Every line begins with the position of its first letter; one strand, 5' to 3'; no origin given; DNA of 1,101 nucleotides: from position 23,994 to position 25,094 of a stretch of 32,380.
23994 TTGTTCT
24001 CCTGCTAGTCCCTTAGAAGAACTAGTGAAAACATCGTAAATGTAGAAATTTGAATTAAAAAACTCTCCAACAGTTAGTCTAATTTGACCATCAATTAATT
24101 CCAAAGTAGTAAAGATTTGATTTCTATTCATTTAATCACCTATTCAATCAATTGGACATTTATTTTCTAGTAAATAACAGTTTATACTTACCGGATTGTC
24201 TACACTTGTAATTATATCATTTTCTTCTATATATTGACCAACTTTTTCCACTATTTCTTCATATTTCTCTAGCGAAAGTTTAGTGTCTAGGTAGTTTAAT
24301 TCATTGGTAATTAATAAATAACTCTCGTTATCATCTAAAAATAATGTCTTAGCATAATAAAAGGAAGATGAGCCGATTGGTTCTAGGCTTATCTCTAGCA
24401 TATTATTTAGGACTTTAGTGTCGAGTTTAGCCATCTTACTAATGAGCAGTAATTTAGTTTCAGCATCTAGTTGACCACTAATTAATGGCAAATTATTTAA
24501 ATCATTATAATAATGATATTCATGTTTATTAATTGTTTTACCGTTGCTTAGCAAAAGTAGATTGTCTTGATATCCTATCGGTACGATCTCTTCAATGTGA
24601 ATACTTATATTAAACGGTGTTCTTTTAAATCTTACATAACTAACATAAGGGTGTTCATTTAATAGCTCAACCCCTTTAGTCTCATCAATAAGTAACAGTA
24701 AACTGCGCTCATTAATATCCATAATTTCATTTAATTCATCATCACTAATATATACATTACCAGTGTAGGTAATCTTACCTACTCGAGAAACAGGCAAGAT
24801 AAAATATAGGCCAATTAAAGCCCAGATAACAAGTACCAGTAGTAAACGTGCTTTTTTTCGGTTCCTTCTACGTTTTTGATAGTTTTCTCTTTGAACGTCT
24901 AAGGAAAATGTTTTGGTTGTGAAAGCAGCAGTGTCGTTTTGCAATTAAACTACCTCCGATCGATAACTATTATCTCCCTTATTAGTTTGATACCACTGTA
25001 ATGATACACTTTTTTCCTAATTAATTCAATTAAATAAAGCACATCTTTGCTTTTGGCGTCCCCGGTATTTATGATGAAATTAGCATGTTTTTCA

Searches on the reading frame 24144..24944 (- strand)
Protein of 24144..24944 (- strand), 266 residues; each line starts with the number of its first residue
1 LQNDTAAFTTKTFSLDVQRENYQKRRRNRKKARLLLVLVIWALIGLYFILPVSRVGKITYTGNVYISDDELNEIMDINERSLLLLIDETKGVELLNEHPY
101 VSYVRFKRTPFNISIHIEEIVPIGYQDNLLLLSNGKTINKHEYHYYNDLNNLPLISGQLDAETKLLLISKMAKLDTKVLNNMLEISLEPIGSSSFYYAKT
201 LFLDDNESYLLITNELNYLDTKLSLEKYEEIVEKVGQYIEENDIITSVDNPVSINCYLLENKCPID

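Call 6: search_protein_families(library=pfam, proteins=[window:24144-24944:-], max_evalue=0.1)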
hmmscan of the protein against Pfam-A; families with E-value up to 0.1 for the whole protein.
window:24144-24944:- (266 aa): 3 families
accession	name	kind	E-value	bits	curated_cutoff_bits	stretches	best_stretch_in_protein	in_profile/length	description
PF07244.20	POTRA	-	0.00094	20.3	21.3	1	54-107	2-62/79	Surface antigen variable number repeat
PF08478.15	POTRA_1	-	0.00097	19.8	23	1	54-119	2-68/69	POTRA domain, FtsQ-type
PF03799.20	FtsQ_DivIB_C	-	0.044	15.1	21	1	124-195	6-71/114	Cell division protein FtsQ/DivIB, C-terminal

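Call 7: search_protein_families(library=ncbifam, proteins=[window:24144-24944:-], max_evalue=1)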
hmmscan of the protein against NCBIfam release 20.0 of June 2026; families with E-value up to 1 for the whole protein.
window:24144-24944:- (266 aa): 0 families

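Call 11: find_encoding_contigs(protein=window:24144-24944:-, flank=10000, max_places=10)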
Protein window:24144-24944:- (266 aa): 1 contig read that carries it; 1 place shown.
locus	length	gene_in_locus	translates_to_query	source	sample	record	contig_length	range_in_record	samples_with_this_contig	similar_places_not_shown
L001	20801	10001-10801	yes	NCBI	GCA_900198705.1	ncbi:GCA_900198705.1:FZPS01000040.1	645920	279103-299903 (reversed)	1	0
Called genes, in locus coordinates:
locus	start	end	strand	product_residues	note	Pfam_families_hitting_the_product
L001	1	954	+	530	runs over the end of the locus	PF00580:UvrD-helicase, PF13245:AAA_19, PF13361:UvrD_C, PF13538:UvrD_C_2, PF21196:PcrA_UvrD_tudor (weak)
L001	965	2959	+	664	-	PF22745:Nlig-Ia, PF01653:DNA_ligase_aden, PF03120:OB_DNA_ligase, PF03119:DNA_ligase_ZBD, PF14520:HHH_5 (faint), PF12738:PTCB-BRCT (faint), PF12826:HHH_2, PF00533:BRCT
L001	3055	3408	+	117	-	-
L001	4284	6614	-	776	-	PF01326:PPDK_N, PF00391:PEP-utilizers, PF02896:PEP-utilizers_C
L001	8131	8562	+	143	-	PF02381:MraZ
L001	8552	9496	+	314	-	PF01795:Methyltransf_5, PF06962:rRNA_methylase (faint)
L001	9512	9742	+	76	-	-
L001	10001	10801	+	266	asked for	-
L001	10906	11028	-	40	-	-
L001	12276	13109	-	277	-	PF03816:LytR_cpsA_psr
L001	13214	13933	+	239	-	PF09335:VTT_dom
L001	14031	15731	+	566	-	PF00753:Lactamase_B, PF12706:Lactamase_B_2, PF22505:RNase_J_b_CASP, PF07521:RMMBL, PF17770:RNase_J_C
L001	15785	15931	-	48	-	-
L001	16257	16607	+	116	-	PF02481:DNA_processg_A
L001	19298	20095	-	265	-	PF00149:Metallophos, PF13277:YmdB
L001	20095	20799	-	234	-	PF08668:HDOD (faint), PF01966:HD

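Call 19: list_cluster_members(proteins=[window:24144-24944:-, window:26383-26826:-, window:21810-22883:-, window:1474-2247:-, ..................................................])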
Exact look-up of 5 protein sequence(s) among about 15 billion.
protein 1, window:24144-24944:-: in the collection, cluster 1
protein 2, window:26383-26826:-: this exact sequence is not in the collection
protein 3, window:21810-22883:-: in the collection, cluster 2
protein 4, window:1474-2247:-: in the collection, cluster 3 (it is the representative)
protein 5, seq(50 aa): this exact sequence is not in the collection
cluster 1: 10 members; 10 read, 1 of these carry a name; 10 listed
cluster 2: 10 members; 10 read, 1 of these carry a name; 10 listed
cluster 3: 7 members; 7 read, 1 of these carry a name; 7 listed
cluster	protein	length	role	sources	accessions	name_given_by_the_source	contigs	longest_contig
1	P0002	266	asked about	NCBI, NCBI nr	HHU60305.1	TPA: hypothetical protein GXZ34_05240 [bacterium] | hypothetical protein [bacterium]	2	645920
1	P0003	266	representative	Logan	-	-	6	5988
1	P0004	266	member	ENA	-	-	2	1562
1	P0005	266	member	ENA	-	-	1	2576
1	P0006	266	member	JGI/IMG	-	-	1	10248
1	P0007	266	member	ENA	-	-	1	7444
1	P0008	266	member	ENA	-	-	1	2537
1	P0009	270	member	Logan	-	-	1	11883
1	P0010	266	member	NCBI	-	-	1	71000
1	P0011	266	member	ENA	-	-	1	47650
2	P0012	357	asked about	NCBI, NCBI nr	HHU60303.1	TPA: cell division protein FtsZ [bacterium] | cell division protein FtsZ [bacterium]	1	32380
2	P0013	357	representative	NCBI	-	-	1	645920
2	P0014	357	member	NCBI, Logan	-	-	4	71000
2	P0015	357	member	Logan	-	-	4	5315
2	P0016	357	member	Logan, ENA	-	-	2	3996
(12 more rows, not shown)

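Call 20: find_encoding_contigs(protein=P0010, flank=10000, max_places=4)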
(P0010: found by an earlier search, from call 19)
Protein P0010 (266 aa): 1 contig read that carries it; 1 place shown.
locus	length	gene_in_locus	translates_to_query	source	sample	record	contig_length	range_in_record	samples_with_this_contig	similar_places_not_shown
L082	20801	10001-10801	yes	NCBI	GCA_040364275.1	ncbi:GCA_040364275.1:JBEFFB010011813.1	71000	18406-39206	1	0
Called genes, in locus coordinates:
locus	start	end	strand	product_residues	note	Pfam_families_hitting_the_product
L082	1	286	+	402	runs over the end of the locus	PF00266:Aminotran_5, PF00155:Aminotran_1_2, PF01053:Cys_Met_Meta_PP (weak), PF01212:Beta_elim_lyase (weak), PF01041:DegT_DnrJ_EryC1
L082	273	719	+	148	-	PF01592:NifU_N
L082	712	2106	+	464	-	PF19295:SufBD_N, PF01458:SUFBD_core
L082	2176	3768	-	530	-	-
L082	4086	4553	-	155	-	PF16286:DUF4932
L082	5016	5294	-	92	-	-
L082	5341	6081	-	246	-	-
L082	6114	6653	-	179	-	-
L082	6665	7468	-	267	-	PF08282:Hydrolase_3, PF05116:S6PP (weak), PF02358:Trehalose_PPase (weak)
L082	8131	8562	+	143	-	PF02381:MraZ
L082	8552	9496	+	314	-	PF01795:Methyltransf_5, PF06962:rRNA_methylase (faint)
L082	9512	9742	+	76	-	-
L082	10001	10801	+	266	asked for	-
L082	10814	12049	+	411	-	PF02491:SHS2_FTSA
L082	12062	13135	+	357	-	PF00091:Tubulin, PF12327:FtsZ_C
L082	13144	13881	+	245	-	PF20260:PUA_4 (weak), PF04452:Methyltrans_RNA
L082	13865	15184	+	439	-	PF00919:UPF0004, PF04055:Radical_SAM, PF01938:TRAM (weak)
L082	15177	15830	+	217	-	PF01791:DeoC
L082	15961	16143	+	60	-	PF01165:Ribosomal_S21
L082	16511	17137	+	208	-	-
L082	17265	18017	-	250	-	PF01171:ATP_bind_3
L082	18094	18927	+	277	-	PF01509:TruB_N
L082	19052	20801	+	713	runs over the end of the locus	PF01138:RNase_PH, PF03725:RNase_PH_C, PF03726:PNPase, PF01138:RNase_PH, PF00013:KH_1 (weak), PF00575:S1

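Call 21: find_encoding_contigs(protein=P0011, flank=10000, max_places=4)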
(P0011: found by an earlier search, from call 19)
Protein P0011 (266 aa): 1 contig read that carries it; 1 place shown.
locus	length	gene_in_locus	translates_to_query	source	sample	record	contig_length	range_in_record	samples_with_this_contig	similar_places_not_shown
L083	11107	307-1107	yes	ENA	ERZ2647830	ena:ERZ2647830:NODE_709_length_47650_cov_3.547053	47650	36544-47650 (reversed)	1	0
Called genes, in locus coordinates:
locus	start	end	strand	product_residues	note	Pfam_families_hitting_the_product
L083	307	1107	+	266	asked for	-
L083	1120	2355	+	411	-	PF02491:SHS2_FTSA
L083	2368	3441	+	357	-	PF00091:Tubulin, PF12327:FtsZ_C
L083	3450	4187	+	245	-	PF20260:PUA_4 (weak), PF04452:Methyltrans_RNA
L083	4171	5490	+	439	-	PF00919:UPF0004, PF04055:Radical_SAM, PF01938:TRAM (weak)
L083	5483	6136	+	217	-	PF01791:DeoC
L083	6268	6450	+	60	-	PF01165:Ribosomal_S21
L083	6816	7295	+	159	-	-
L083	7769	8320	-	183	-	PF01171:ATP_bind_3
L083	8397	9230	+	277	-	PF01509:TruB_N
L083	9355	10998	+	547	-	PF01138:RNase_PH, PF03725:RNase_PH_C, PF03726:PNPase, PF01138:RNase_PH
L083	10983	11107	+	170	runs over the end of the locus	PF00013:KH_1 (weak), PF00575:S1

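Call 22: find_encoding_contigs(protein=P0009, flank=10000, max_places=3)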
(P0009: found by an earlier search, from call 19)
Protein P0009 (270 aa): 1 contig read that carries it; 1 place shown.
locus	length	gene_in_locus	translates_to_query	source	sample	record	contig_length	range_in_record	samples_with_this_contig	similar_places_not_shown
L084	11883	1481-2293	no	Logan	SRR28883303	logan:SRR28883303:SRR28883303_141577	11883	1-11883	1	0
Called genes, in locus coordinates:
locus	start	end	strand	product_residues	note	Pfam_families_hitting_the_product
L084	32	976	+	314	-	PF01795:Methyltransf_5, PF06962:rRNA_methylase (faint)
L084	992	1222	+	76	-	-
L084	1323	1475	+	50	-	PF02873:MurB_C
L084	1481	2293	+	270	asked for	-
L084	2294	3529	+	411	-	PF02491:SHS2_FTSA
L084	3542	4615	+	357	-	PF00091:Tubulin, PF12327:FtsZ_C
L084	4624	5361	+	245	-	PF20260:PUA_4 (weak), PF04452:Methyltrans_RNA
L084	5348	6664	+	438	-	PF00919:UPF0004, PF04055:Radical_SAM, PF01938:TRAM (weak)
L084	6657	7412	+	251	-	PF01791:DeoC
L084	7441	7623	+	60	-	PF01165:Ribosomal_S21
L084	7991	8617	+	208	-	-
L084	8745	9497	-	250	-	PF01171:ATP_bind_3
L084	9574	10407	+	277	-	PF01509:TruB_N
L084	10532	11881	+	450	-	?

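Call 23: find_encoding_contigs(protein=P0006, flank=10000, max_places=3)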
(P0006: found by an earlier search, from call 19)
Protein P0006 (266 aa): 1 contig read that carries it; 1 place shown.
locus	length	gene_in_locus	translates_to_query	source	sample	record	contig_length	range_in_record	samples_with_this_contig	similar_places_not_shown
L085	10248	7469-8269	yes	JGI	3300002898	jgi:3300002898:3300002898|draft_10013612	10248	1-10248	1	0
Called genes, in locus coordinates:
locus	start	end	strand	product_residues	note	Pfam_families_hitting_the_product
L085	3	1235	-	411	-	?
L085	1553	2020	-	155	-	PF16286:DUF4932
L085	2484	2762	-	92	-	-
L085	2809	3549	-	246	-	-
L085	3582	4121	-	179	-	-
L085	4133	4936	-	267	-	PF08282:Hydrolase_3, PF05116:S6PP (weak), PF02358:Trehalose_PPase (weak)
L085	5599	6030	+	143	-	PF02381:MraZ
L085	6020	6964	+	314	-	PF01795:Methyltransf_5, PF06962:rRNA_methylase (faint)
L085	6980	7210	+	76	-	-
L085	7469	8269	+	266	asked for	-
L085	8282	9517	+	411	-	PF02491:SHS2_FTSA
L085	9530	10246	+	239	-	?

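Call 29: find_encoding_contigs(protein=P0007, flank=10000, max_places=3)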
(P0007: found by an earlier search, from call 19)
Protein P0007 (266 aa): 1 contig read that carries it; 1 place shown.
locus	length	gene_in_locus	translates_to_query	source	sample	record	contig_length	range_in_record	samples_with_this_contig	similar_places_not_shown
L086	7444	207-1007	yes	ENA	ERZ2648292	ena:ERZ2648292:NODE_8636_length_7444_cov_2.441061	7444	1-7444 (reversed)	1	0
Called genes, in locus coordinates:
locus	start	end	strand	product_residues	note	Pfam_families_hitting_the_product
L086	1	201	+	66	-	?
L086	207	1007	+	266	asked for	-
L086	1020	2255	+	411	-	PF02491:SHS2_FTSA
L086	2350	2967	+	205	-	PF00091:Tubulin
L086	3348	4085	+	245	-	PF20260:PUA_4 (weak), PF04452:Methyltrans_RNA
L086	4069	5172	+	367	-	PF00919:UPF0004, PF04055:Radical_SAM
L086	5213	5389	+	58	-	-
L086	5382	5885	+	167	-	PF01791:DeoC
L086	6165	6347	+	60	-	PF01165:Ribosomal_S21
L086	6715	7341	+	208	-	-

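Call 30: find_encoding_contigs(protein=P0003, flank=10000, max_places=8)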
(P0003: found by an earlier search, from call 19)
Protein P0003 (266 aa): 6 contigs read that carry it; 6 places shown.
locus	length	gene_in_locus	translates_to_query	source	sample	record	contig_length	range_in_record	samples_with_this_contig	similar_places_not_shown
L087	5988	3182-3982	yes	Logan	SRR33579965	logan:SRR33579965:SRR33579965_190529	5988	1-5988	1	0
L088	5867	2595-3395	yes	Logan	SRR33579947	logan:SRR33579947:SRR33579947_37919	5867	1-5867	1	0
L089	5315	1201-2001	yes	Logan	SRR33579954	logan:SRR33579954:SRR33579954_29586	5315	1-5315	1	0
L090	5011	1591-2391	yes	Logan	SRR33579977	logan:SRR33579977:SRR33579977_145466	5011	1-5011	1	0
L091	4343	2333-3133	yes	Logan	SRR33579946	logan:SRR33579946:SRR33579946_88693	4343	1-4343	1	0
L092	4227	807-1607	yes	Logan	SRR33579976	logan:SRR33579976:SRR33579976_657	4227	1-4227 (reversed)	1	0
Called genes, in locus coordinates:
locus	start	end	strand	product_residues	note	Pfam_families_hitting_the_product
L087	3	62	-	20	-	?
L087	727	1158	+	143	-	PF02381:MraZ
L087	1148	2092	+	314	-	PF01795:Methyltransf_5, PF06962:rRNA_methylase (faint)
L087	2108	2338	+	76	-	-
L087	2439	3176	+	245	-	PF03717:PBP_dimer, PF02873:MurB_C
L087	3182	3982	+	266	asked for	-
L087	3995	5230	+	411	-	PF02491:SHS2_FTSA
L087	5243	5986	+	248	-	?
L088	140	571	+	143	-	PF02381:MraZ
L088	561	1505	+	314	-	PF01795:Methyltransf_5, PF06962:rRNA_methylase (faint)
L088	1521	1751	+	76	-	-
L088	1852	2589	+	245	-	PF03717:PBP_dimer, PF02873:MurB_C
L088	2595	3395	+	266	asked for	-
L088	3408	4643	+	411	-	PF02491:SHS2_FTSA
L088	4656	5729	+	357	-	PF00091:Tubulin, PF12327:FtsZ_C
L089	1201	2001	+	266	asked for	-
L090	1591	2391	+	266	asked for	-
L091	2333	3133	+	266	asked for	-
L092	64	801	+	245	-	PF03717:PBP_dimer, PF02873:MurB_C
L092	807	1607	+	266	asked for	-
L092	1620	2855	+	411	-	PF02491:SHS2_FTSA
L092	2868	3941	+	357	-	PF00091:Tubulin, PF12327:FtsZ_C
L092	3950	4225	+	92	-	?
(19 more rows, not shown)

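Call 35: find_homologous_proteins(query=L087:2439-3173:+, max_evalue=0.00001)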
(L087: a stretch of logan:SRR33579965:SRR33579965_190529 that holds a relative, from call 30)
Query L087:2439-3173:+ (245 aa): 377 proteins with E <= 0.00001 among 1072 candidates; the best 120 are listed.
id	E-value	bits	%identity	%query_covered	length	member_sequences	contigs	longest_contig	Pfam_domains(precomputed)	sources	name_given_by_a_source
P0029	5.6e-152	522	100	100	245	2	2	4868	PF03717.21,PF02873.22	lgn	-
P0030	1.6e-74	268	71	72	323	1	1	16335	PF03717.21,PF00905.28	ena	-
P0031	9.9e-74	266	73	70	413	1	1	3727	PF03717.21,PF00905.28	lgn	-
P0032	3.9e-72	261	67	72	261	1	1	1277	PF03717.21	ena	-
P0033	2.0e-69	252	66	72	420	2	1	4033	PF03717.21,PF00905.28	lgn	-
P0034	6.8e-56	207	54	73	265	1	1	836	PF03717.21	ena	-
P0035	5.1e-50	188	52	72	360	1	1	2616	PF03717.21,PF00905.28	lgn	-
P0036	3.3e-49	186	53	71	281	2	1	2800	PF03717.21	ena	-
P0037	4.0e-49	185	53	71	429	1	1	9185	PF03717.21,PF00905.28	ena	-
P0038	7.2e-49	184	52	71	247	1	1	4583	PF03717.21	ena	-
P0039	1.0e-48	184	48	72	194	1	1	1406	PF03717.21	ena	-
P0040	3.7e-47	179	51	71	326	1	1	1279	PF03717.21,PF00905.28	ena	-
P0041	2.5e-46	176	51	69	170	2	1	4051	PF03717.21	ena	-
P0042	4.1e-45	172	54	65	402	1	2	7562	PF03717.21,PF00905.28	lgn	-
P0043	5.1e-43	165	46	70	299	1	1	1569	PF03717.21,PF00905.28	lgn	-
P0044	4.8e-42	162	46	80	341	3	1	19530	PF03717.21,PF00905.28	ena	-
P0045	2.7e-41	160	49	61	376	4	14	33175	PF03717.21,PF00905.28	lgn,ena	-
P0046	5.5e-41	159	49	68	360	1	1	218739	PF03717.21,PF00905.28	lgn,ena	-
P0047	9.8e-41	158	47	66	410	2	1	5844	PF03717.21,PF00905.28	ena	-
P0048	1.3e-40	157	48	68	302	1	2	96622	PF03717.21,PF00905.28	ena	-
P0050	2.2e-40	157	45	66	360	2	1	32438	PF03717.21,PF00905.28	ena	-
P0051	3.0e-40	156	49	68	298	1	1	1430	PF03717.21,PF00905.28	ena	-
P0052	3.0e-39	153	50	60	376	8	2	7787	PF03717.21,PF00905.28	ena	-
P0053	3.3e-39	153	47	61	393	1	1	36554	PF03717.21,PF00905.28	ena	-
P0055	8.4e-39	151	49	61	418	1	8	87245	PF03717.21,PF00905.28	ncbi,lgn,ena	-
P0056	1.0e-38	151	46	61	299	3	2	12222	PF03717.21,PF00905.28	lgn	-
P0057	3.3e-38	150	48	68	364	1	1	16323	PF03717.21,PF00905.28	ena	-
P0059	6.0e-38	149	43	67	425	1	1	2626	PF03717.21,PF00905.28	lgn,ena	-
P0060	6.6e-38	149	44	63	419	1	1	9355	PF03717.21,PF00905.28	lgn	-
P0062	8.8e-38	148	45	72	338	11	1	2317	PF03717.21,PF00905.28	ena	-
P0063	1.1e-37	148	49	60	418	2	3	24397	PF03717.21,PF00905.28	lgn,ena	-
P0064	1.5e-37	147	49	54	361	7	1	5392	PF03717.21,PF00905.28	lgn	-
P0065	1.5e-37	147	48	68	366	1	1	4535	PF03717.21,PF00905.28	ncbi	-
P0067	2.2e-37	147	44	70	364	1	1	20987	PF03717.21,PF00905.28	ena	-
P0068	2.4e-37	147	46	68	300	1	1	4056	PF03717.21,PF00905.28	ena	-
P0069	2.4e-37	147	49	54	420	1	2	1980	PF03717.21,PF00905.28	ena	-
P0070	2.5e-37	147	46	61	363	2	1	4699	PF03717.21,PF00905.28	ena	-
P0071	2.6e-37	147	49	60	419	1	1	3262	PF03717.21,PF00905.28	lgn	-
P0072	2.6e-37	147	49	54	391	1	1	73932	PF03717.21,PF00905.28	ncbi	-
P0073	3.1e-37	146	44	70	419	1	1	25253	PF03717.21,PF00905.28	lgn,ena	-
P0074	3.2e-37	146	47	61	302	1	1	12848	PF03717.21,PF00905.28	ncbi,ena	-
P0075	3.9e-37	146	48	60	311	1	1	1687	PF03717.21,PF00905.28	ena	-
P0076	4.7e-37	146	48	60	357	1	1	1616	PF03717.21,PF00905.28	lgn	-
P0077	5.2e-37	146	47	60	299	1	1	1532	PF03717.21,PF00905.28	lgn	-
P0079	6.2e-37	145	48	66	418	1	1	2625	PF03717.21,PF00905.28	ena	-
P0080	6.3e-37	145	45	60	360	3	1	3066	PF03717.21,PF00905.28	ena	-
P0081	6.7e-37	145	46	61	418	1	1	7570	PF03717.21,PF00905.28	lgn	-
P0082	9.4e-37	145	49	60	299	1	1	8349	PF03717.21,PF00905.28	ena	-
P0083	9.4e-37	145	49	61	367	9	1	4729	PF03717.21,PF00905.28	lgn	-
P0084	9.7e-37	145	48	66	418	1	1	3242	PF03717.21,PF00905.28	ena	-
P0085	1.0e-36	145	44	70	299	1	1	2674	PF03717.21,PF00905.28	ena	-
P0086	1.1e-36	145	48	61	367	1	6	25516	PF03717.21,PF00905.28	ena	-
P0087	1.2e-36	144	42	65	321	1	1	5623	PF03717.21,PF00905.28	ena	-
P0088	1.6e-36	144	44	62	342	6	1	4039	PF03717.21,PF00905.28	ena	-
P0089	1.7e-36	144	46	61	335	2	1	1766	PF03717.21,PF00905.28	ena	-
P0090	1.8e-36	144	46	61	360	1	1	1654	PF03717.21,PF00905.28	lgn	-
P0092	4.0e-36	143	49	60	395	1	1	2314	PF03717.21,PF00905.28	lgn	-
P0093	4.7e-36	143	45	70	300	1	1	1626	PF03717.21,PF00905.28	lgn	-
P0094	4.7e-36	143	45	70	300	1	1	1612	PF03717.21,PF00905.28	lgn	-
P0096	5.4e-36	142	46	68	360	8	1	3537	PF03717.21,PF00905.28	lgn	-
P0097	5.7e-36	142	41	80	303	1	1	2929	PF03717.21,PF00905.28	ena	-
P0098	6.4e-36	142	45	60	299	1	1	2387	PF03717.21,PF00905.28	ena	-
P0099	7.5e-36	142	46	68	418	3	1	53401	PF03717.21,PF00905.28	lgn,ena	-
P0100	1.0e-35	141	45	70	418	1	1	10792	PF03717.21,PF00905.28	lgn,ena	-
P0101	1.1e-35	141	46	61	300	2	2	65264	PF03717.21,PF00905.28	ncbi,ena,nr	ncbi:MAG: hypothetical protein J6B98_00575 [Bacilli bacterium]|nr:hypothetical protein [Bacilli bact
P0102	1.1e-35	141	39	76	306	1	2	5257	PF03717.21,PF21922.2,PF00905.28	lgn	-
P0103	1.1e-35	141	41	80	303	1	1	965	PF03717.21,PF00905.28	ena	-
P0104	1.2e-35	141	41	80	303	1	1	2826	PF03717.21,PF00905.28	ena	-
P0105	1.2e-35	141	44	69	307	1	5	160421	PF03717.21,PF00905.28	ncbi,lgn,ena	-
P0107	1.5e-35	141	41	80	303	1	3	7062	PF03717.21,PF00905.28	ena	-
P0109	1.6e-35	141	44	66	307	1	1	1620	PF03717.21,PF00905.28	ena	-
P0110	1.6e-35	141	44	66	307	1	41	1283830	PF03717.21,PF00905.28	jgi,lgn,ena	-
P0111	1.6e-35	141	44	66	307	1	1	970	PF03717.21,PF00905.28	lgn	-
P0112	1.6e-35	141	43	67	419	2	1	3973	PF03717.21,PF00905.28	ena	-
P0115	2.9e-35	140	40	80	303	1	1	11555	PF03717.21,PF00905.28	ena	-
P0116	3.0e-35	140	44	66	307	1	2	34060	PF03717.21,PF00905.28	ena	-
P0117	3.0e-35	140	39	82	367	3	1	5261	PF03717.21,PF00905.28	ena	-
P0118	3.1e-35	140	43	69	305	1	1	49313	PF03717.21,PF00905.28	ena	-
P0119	3.4e-35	140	43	69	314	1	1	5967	PF03717.21,PF00905.28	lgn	-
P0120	4.0e-35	139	43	61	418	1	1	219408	PF03717.21,PF00905.28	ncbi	-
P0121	4.1e-35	139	45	61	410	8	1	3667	PF03717.21,PF00905.28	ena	-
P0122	4.2e-35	139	43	69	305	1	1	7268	PF03717.21,PF00905.28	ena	-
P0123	4.3e-35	139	43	66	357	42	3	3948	PF03717.21,PF00905.28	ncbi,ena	-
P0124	4.3e-35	139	43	69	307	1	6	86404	PF03717.21,PF00905.28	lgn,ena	-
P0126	5.0e-35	139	45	61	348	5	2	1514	PF03717.21,PF00905.28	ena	-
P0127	5.0e-35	139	43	66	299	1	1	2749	PF03717.21,PF00905.28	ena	-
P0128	5.1e-35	139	43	69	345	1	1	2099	PF03717.21,PF00905.28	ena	-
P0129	5.1e-35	139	43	70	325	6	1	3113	PF03717.21,PF00905.28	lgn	-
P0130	5.2e-35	139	43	66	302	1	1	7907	PF03717.21,PF00905.28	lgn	-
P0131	5.3e-35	139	43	66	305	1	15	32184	PF03717.21,PF00905.28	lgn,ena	-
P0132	5.4e-35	139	43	66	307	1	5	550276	PF03717.21,PF00905.28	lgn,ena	-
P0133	7.6e-35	139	45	61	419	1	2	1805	PF03717.21,PF00905.28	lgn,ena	-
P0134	7.9e-35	138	43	66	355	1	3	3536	PF03717.21,PF00905.28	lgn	-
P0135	8.2e-35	138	46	60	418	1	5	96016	PF03717.21,PF00905.28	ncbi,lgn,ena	-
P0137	9.7e-35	138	48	60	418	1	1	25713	PF03717.21,PF00905.28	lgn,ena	-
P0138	1.8e-34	137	48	60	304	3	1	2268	PF03717.21,PF00905.28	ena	-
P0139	1.8e-34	137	42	66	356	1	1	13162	PF03717.21,PF00905.28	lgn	-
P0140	2.0e-34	137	47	59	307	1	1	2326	PF03717.21,PF00905.28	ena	-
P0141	2.4e-34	137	47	60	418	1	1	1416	PF03717.21,PF00905.28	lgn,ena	-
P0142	2.5e-34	137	47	60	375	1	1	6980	PF03717.21,PF00905.28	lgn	-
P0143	2.6e-34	137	47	60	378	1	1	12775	PF03717.21,PF00905.28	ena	-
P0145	2.9e-34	137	41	71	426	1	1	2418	PF03717.21,PF00905.28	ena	-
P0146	3.3e-34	136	47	60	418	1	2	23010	PF03717.21,PF00905.28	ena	-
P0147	3.3e-34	136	47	60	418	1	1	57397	PF03717.21,PF00905.28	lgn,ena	-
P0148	3.4e-34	136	47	60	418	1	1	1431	PF03717.21,PF00905.28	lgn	-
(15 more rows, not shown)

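Call 36: find_encoding_contigs(protein=P0030, flank=10000, max_places=3)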
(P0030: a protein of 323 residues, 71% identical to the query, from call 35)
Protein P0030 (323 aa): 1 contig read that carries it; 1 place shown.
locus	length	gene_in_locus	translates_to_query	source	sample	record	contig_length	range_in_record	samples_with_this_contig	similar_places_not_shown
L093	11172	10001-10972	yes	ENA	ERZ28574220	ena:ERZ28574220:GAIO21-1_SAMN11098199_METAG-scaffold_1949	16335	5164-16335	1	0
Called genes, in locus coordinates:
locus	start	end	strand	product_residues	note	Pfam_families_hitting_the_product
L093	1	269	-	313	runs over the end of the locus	-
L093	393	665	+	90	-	-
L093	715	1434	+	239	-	PF01553:Acyltransferase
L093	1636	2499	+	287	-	PF02498:Bro-N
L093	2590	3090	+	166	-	PF00293:NUDIX (weak)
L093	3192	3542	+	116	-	PF12844:HTH_19, PF13560:HTH_31, PF01381:HTH_3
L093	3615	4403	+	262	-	PF07021:MetW (weak), PF13489:Methyltransf_23 (weak), PF08241:Methyltransf_11, PF08242:Methyltransf_12 (faint), PF13649:Methyltransf_25, PF13847:Methyltransf_31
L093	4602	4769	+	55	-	PF01783:Ribosomal_L32p, PF13248:Zn_ribbon_3 (weak)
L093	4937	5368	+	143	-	PF02381:MraZ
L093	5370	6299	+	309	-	PF01795:Methyltransf_5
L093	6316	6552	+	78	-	-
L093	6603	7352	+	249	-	PF00089:Trypsin, PF13365:Trypsin_2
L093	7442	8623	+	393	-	-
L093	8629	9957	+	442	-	-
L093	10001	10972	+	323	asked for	PF03717:PBP_dimer, PF00905:Transpeptidase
